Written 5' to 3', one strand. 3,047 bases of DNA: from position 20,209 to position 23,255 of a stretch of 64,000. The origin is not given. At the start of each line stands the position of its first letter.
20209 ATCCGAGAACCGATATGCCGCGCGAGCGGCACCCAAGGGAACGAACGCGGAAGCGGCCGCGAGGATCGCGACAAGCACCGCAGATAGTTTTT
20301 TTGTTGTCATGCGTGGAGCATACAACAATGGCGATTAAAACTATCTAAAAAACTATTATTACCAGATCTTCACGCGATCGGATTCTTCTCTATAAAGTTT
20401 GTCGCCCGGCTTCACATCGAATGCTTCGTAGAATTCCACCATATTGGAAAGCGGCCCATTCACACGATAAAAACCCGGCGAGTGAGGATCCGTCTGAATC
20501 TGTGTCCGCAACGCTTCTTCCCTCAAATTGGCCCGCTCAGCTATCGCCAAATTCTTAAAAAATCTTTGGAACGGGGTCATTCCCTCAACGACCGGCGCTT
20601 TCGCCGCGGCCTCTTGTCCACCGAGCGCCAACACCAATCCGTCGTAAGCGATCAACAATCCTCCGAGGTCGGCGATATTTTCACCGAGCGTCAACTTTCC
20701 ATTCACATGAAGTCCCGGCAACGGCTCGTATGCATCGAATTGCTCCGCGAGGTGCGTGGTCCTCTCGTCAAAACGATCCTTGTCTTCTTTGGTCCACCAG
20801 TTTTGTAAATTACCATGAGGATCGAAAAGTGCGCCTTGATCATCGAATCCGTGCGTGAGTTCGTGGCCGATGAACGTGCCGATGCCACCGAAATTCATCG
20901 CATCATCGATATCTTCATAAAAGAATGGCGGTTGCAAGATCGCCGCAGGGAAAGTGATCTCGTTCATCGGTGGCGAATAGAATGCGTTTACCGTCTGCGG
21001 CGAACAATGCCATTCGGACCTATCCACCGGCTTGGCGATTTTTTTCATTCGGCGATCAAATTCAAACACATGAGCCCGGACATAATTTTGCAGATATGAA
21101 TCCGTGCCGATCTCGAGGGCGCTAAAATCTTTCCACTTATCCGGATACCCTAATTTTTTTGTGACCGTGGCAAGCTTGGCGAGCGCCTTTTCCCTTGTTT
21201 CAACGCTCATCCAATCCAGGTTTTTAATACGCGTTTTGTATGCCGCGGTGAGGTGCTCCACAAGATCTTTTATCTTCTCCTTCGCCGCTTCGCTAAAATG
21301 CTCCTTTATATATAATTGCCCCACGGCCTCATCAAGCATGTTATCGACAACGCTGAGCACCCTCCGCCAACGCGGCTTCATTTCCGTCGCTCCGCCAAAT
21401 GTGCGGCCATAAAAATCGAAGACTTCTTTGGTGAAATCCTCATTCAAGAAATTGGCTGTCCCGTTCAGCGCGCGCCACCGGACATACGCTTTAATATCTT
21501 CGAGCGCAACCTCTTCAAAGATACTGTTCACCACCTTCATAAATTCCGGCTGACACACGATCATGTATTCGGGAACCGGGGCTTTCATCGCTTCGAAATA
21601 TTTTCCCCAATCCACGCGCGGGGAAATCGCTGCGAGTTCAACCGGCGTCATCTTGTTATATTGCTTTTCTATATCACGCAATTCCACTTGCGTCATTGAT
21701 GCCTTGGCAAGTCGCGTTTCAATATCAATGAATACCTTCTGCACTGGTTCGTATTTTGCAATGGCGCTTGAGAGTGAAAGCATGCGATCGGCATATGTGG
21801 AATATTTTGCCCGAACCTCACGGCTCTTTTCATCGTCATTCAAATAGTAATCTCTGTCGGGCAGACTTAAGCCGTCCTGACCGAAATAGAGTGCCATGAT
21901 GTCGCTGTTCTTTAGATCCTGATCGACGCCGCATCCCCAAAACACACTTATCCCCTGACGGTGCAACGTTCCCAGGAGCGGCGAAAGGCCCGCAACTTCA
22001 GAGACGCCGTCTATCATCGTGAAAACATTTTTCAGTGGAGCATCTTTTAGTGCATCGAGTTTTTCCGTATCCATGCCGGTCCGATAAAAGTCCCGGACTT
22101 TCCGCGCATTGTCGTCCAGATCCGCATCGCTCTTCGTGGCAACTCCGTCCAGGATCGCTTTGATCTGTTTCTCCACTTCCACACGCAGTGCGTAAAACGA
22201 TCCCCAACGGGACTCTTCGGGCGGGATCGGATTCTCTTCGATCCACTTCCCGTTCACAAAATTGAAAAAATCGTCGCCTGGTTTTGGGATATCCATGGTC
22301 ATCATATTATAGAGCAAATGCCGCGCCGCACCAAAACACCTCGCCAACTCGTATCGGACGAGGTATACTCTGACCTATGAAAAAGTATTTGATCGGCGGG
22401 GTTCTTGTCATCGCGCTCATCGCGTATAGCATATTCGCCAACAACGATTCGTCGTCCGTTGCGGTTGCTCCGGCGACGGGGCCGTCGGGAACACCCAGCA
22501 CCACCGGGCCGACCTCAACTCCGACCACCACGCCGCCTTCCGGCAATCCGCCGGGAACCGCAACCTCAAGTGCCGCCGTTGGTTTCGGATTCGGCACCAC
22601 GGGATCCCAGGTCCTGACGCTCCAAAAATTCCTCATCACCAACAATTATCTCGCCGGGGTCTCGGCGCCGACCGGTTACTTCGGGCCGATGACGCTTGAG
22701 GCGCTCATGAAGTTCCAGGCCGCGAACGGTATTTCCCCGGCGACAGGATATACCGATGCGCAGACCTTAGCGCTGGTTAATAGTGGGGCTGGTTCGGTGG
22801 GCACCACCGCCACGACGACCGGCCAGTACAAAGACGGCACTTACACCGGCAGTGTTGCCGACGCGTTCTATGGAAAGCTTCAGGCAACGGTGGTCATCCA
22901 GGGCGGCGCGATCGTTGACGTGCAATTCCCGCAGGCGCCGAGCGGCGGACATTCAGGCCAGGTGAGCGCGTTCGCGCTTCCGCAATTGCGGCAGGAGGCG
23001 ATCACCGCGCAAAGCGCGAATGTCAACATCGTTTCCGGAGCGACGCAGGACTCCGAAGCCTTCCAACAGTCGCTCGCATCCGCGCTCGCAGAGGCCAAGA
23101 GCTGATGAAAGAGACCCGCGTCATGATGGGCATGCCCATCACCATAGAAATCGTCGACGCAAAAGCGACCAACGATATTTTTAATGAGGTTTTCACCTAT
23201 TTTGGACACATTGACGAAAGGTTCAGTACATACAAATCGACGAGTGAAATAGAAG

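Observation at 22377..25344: Compact three-gene flavin module: extracytoplasmic PG-anchored FMN-binding protein (SGAT motif), cytoplasmic-type ApbE, and membrane-embedded FNR-like oxidoreductase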

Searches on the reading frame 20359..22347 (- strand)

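Call 32: search_protein_families(library=pfam, proteins=[window:20359-22347:-], max_evalue=0.001)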
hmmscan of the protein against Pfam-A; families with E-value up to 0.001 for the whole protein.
window:20359-22347:- (662 aa): 2 families
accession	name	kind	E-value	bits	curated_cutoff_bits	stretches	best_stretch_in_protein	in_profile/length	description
PF05649.18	Peptidase_M13_N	-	1.4e-117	393.8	32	1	23-402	1-381/381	Peptidase family M13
PF01431.27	Peptidase_M13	-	8.3e-66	222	24.5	1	454-659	1-205/205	Peptidase family M13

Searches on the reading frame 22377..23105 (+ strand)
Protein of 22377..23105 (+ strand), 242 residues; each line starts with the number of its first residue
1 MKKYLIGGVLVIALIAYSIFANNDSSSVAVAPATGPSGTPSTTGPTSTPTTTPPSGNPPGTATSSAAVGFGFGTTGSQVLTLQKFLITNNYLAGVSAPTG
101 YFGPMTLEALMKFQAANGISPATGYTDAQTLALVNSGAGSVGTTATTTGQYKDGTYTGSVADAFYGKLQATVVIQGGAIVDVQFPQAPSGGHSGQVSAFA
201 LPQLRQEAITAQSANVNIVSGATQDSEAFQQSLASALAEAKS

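Call 3: search_protein_families(library=pfam, proteins=[window:22377-23105:+], max_evalue=0.01)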
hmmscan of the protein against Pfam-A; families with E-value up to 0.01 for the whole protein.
window:22377-23105:+ (242 aa): 2 families
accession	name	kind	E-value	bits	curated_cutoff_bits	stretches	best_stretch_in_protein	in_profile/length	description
PF01471.23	PG_binding_1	-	5e-13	49.5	23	1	75-132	1-55/57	Putative peptidoglycan binding domain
PF04205.19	FMN_bind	-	0.00048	21.1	22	1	166-237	4-76/77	FMN-binding domain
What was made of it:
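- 22599..22772 (+): PG_binding_1 domain of g1 (aa 75-132), inserted in the Pro/Thr/Ser-rich linker. Pfam E 5e-13, 49.5 bits against a cut-off of 23 (call 3).
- On FMN_bind domain (PF04205; NqrC/RnfG/PplA type): The Pfam score is marginal (21.1 against 22 bits, call 3).
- The Pfam FMN_bind score of g1 is 0.9 bit below the gathering cut-off (call 3), although the PDB match compensates for this.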

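Call 8: search_protein_families(library=ncbifam, proteins=[window:22377-23105:+], max_evalue=0.01)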
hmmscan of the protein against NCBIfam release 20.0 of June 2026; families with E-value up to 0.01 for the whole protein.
window:22377-23105:+ (242 aa): 3 families
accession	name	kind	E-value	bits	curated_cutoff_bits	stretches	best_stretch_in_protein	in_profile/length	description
TIGR02869.1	spore_SleB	equivalog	3.7e-05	23.7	236.5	1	70-146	7-73/201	spore cortex-lytic enzyme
TIGR03979.1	His_Ser_Rich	equivalog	0.00017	21.7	121.65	1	23-131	85-183/190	His-Xaa-Ser repeat protein HxsA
NF041941.1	lipo_FMN_PplA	exception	0.0026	17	325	0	201-231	124-155/302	extracellular electron transfer flavoprotein PplA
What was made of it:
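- On Listeria-type flavin-based EET locus: The NCBIfam PplA model gives only 17 bits against a cut-off of 325 (call 8).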

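Call 22: find_homologous_proteins(query=window:22377-23102:+, max_evalue=0.00001)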
Query window:22377-23102:+ (242 aa): 1174 proteins with E <= 0.00001 among 5669 candidates; the best 120 are listed.
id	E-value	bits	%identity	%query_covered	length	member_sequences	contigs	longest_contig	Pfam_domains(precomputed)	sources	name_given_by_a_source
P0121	9.9e-144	494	100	100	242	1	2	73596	PF01471.24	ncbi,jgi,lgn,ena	ncbi:MAG TPA: peptidoglycan-binding protein [Candidatus Paceibacterota bacterium]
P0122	1.1e-83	298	63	100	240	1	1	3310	PF04205.20,PF01471.24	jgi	jgi:uncharacterized protein with FMN-binding domain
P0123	1.2e-76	275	59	100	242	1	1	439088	PF01471.24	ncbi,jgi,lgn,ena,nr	ncbi:MAG TPA: peptidoglycan-binding protein [Candidatus Paceibacterota bacterium]|nr:peptidoglycan-b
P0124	2.0e-65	238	80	39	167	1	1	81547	PF04205.20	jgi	jgi:uncharacterized protein with FMN-binding domain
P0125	4.9e-60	221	83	38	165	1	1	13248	-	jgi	jgi:uncharacterized protein with FMN-binding domain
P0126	6.2e-60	220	83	38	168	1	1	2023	PF04205.20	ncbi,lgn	-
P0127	1.0e-58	216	83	41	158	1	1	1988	PF04205.20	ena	-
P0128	1.1e-56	210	81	39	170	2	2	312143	PF04205.20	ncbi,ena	-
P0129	1.3e-56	210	80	42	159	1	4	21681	PF04205.20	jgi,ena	-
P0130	1.9e-56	209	80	38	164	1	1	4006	-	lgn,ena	-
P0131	2.4e-56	209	80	42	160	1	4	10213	PF04205.20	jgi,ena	-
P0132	2.6e-56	209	80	41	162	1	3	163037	PF04205.20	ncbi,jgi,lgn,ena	ncbi:MAG: FMN-binding protein [Minisyncoccia bacterium]|jgi:uncharacterized protein with FMN-binding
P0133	4.2e-56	208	84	39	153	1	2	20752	-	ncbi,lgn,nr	ncbi:MAG TPA: FMN-binding protein [Candidatus Paceibacterota bacterium]|nr:FMN-binding protein [Cand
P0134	6.0e-56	207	85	39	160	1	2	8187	PF04205.20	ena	-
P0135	2.5e-55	205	50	100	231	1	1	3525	PF04205.20,PF01471.24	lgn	-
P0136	2.6e-55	205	83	38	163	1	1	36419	PF04205.20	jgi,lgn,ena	-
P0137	4.2e-55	205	83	33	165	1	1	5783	PF04205.20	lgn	-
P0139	7.0e-55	204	77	41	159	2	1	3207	PF04205.20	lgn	-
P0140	9.6e-55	203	81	41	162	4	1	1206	PF04205.20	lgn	-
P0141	2.6e-54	202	49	96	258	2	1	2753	PF04205.20,PF01471.24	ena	-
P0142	2.8e-54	202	77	42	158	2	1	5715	PF04205.20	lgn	-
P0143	1.1e-53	200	75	38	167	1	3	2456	PF04205.20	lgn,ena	-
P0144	1.6e-53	200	74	42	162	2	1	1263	PF04205.20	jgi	jgi:uncharacterized protein with FMN-binding domain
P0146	3.8e-53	198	85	39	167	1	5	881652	PF04205.20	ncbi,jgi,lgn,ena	jgi:uncharacterized protein with FMN-binding domain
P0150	6.8e-53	197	84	38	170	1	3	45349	PF04205.20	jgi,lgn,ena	jgi:uncharacterized protein with FMN-binding domain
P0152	2.5e-52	196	78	39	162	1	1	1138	PF04205.20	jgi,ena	jgi:uncharacterized protein with FMN-binding domain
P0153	3.6e-52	195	78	44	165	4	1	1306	PF04205.20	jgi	jgi:uncharacterized protein with FMN-binding domain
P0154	5.1e-52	195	74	44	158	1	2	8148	PF04205.20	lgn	-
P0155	5.2e-52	195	77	39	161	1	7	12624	PF04205.20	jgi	jgi:uncharacterized protein with FMN-binding domain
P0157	1.7e-51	193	80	38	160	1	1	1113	PF04205.20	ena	-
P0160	1.7e-50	190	79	40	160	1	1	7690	PF04205.20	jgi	jgi:uncharacterized protein with FMN-binding domain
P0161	2.7e-50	189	80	38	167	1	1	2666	PF04205.20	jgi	jgi:uncharacterized protein with FMN-binding domain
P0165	5.6e-50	188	71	42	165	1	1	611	PF04205.20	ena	-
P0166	7.5e-50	188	81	39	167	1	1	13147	PF04205.20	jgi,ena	jgi:uncharacterized protein with FMN-binding domain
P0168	1.9e-49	186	72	39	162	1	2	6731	PF04205.20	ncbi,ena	-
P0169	2.2e-49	186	77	38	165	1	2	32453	PF04205.20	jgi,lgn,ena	jgi:uncharacterized protein with FMN-binding domain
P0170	2.9e-49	186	77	39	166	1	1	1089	PF04205.20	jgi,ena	-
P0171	3.7e-49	185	50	100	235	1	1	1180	PF04205.20,PF01471.24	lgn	-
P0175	1.1e-48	184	54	91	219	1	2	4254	PF04205.20,PF01471.24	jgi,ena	jgi:uncharacterized protein with FMN-binding domain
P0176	1.1e-48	184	74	38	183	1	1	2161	PF04205.20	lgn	-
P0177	1.4e-48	183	77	35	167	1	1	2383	PF04205.20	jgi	jgi:uncharacterized protein with FMN-binding domain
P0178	1.4e-48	183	72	44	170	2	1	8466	PF04205.20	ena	-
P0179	1.5e-48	183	72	39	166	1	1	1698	PF04205.20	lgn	-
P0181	3.9e-48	182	69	42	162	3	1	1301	PF04205.20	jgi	jgi:uncharacterized protein with FMN-binding domain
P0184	1.6e-47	180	77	43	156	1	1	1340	PF04205.20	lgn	-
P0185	3.8e-47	179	85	39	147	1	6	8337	PF04205.20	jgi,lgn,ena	jgi:uncharacterized protein with FMN-binding domain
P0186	9.0e-47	177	79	41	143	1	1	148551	PF04205.20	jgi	jgi:uncharacterized protein with FMN-binding domain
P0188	1.2e-46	177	84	39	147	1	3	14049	PF04205.20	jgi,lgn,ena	jgi:uncharacterized protein with FMN-binding domain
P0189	3.2e-46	176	54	81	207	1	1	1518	PF04205.20,PF01471.24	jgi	jgi:uncharacterized protein with FMN-binding domain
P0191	7.1e-46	174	79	39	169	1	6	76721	PF04205.20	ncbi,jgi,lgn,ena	jgi:uncharacterized protein with FMN-binding domain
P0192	8.8e-46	174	82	40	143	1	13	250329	PF04205.20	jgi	jgi:uncharacterized protein with FMN-binding domain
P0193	1.8e-45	173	78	38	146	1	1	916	PF04205.20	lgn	-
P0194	1.8e-45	173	48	95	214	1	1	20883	PF04205.20,PF01471.24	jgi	jgi:uncharacterized protein with FMN-binding domain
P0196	2.8e-45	173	77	38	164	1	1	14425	PF04205.20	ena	-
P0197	4.5e-45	172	54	83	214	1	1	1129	PF04205.20,PF01471.24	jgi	jgi:uncharacterized protein with FMN-binding domain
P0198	2.3e-44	170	77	44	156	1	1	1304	PF04205.20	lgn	-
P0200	2.3e-43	166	79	39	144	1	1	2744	PF04205.20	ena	-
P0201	5.4e-43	165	78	38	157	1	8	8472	PF04205.20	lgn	-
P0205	7.1e-41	158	70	33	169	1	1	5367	PF04205.20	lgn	-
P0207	2.1e-40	157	72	41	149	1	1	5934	PF04205.20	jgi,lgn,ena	-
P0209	5.4e-40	155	44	100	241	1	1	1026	PF04205.20,PF01471.24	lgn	-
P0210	5.5e-40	155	81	38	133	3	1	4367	PF04205.20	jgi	jgi:uncharacterized protein with FMN-binding domain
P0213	2.1e-39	153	75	45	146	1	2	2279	PF04205.20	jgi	-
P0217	4.6e-38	149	80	39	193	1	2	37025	PF04205.20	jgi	jgi:uncharacterized protein with FMN-binding domain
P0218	4.9e-38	149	74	38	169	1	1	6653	PF04205.20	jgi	jgi:uncharacterized protein with FMN-binding domain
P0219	6.0e-38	149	70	38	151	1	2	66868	PF04205.20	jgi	jgi:uncharacterized protein with FMN-binding domain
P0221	1.1e-37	148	75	38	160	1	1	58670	PF04205.20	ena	-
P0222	1.3e-37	148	74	33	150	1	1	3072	PF04205.20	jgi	jgi:uncharacterized protein with FMN-binding domain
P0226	1.6e-37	147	67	36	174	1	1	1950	PF04205.20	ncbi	-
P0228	3.3e-37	146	69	38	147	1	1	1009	PF04205.20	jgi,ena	jgi:uncharacterized protein with FMN-binding domain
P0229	4.4e-37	146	72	38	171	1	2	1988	PF04205.20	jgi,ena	jgi:uncharacterized protein with FMN-binding domain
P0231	9.0e-37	145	66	45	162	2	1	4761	PF04205.20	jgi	jgi:uncharacterized protein with FMN-binding domain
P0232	1.1e-36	144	71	39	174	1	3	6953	PF04205.20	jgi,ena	jgi:uncharacterized protein with FMN-binding domain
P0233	1.4e-36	144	68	39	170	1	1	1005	PF04205.20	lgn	-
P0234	1.4e-36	144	77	39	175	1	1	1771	PF04205.20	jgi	jgi:uncharacterized protein with FMN-binding domain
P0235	1.5e-36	144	69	40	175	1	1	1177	PF04205.20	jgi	jgi:uncharacterized protein with FMN-binding domain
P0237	2.7e-36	143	67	41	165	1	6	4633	PF04205.20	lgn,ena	-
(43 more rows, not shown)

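Call 30: search_solved_structures(query=window:22377-23102:+, max_evalue=1, show_alignments=4)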
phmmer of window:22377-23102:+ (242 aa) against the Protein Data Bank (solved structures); distinct sequences matched with E-value up to 1: 6.
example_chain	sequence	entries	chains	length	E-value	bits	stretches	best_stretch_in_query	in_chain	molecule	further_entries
8p2a_A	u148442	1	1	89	2.8e-15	59.7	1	155-239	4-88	FMN-binding domain-containing protein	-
8p2b_A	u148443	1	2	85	0.0011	21.7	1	160-240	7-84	Clostridiaceae bacterium FMN4 domain 1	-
8da2_A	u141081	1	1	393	0.026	17.3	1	26-159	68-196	L,D-transpeptidase family protein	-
3o6u_A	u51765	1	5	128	0.07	15.9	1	191-237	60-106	uncharacterized protein CPE2226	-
8r2n_A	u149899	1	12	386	0.43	13.3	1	32-80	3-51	Actin/actin family protein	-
4lpq_A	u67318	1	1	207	1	12.1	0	73-138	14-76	ErfK/YbiS/YcfS/YnhG family protein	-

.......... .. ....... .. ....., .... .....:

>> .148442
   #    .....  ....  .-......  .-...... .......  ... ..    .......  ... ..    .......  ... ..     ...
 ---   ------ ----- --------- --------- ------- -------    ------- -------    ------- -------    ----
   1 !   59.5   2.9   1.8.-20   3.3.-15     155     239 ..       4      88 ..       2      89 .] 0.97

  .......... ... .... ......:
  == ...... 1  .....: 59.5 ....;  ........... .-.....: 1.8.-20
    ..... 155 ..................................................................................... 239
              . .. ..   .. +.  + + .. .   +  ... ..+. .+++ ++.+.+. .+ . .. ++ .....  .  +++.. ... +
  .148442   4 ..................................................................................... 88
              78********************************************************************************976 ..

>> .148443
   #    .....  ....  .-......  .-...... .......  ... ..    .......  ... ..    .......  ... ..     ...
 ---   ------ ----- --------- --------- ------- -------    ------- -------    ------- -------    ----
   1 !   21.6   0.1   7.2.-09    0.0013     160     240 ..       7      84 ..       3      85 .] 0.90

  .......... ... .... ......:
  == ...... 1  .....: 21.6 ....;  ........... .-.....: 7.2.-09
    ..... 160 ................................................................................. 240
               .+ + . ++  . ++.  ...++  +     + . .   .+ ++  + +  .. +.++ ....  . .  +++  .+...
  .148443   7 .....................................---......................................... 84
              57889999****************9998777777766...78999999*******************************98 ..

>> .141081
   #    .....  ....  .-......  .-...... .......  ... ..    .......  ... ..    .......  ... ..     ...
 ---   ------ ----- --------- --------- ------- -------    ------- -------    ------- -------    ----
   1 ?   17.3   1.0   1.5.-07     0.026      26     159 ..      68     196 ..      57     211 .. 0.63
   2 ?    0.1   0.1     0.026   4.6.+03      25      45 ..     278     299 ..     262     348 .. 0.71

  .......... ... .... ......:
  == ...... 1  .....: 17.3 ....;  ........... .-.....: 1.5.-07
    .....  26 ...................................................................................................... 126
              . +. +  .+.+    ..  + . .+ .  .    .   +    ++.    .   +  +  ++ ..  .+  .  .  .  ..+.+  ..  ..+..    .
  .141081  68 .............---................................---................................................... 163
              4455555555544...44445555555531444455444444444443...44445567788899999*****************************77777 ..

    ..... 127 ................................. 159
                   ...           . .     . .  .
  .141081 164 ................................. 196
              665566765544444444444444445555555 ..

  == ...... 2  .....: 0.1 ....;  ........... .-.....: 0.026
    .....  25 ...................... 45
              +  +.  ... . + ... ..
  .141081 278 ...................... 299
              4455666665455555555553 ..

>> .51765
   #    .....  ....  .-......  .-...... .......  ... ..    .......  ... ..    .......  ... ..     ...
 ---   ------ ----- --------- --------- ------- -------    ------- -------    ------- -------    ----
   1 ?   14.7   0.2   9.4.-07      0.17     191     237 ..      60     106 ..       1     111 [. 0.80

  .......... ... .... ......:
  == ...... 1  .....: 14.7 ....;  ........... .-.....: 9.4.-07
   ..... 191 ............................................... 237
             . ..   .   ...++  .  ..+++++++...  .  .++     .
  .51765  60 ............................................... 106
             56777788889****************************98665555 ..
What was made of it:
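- Checked: The FMN domain of g1 is secured by a match to the crystal structure 8p2a (E 2.8e-15), with VSGAT aligned to VSGAT (call 30).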
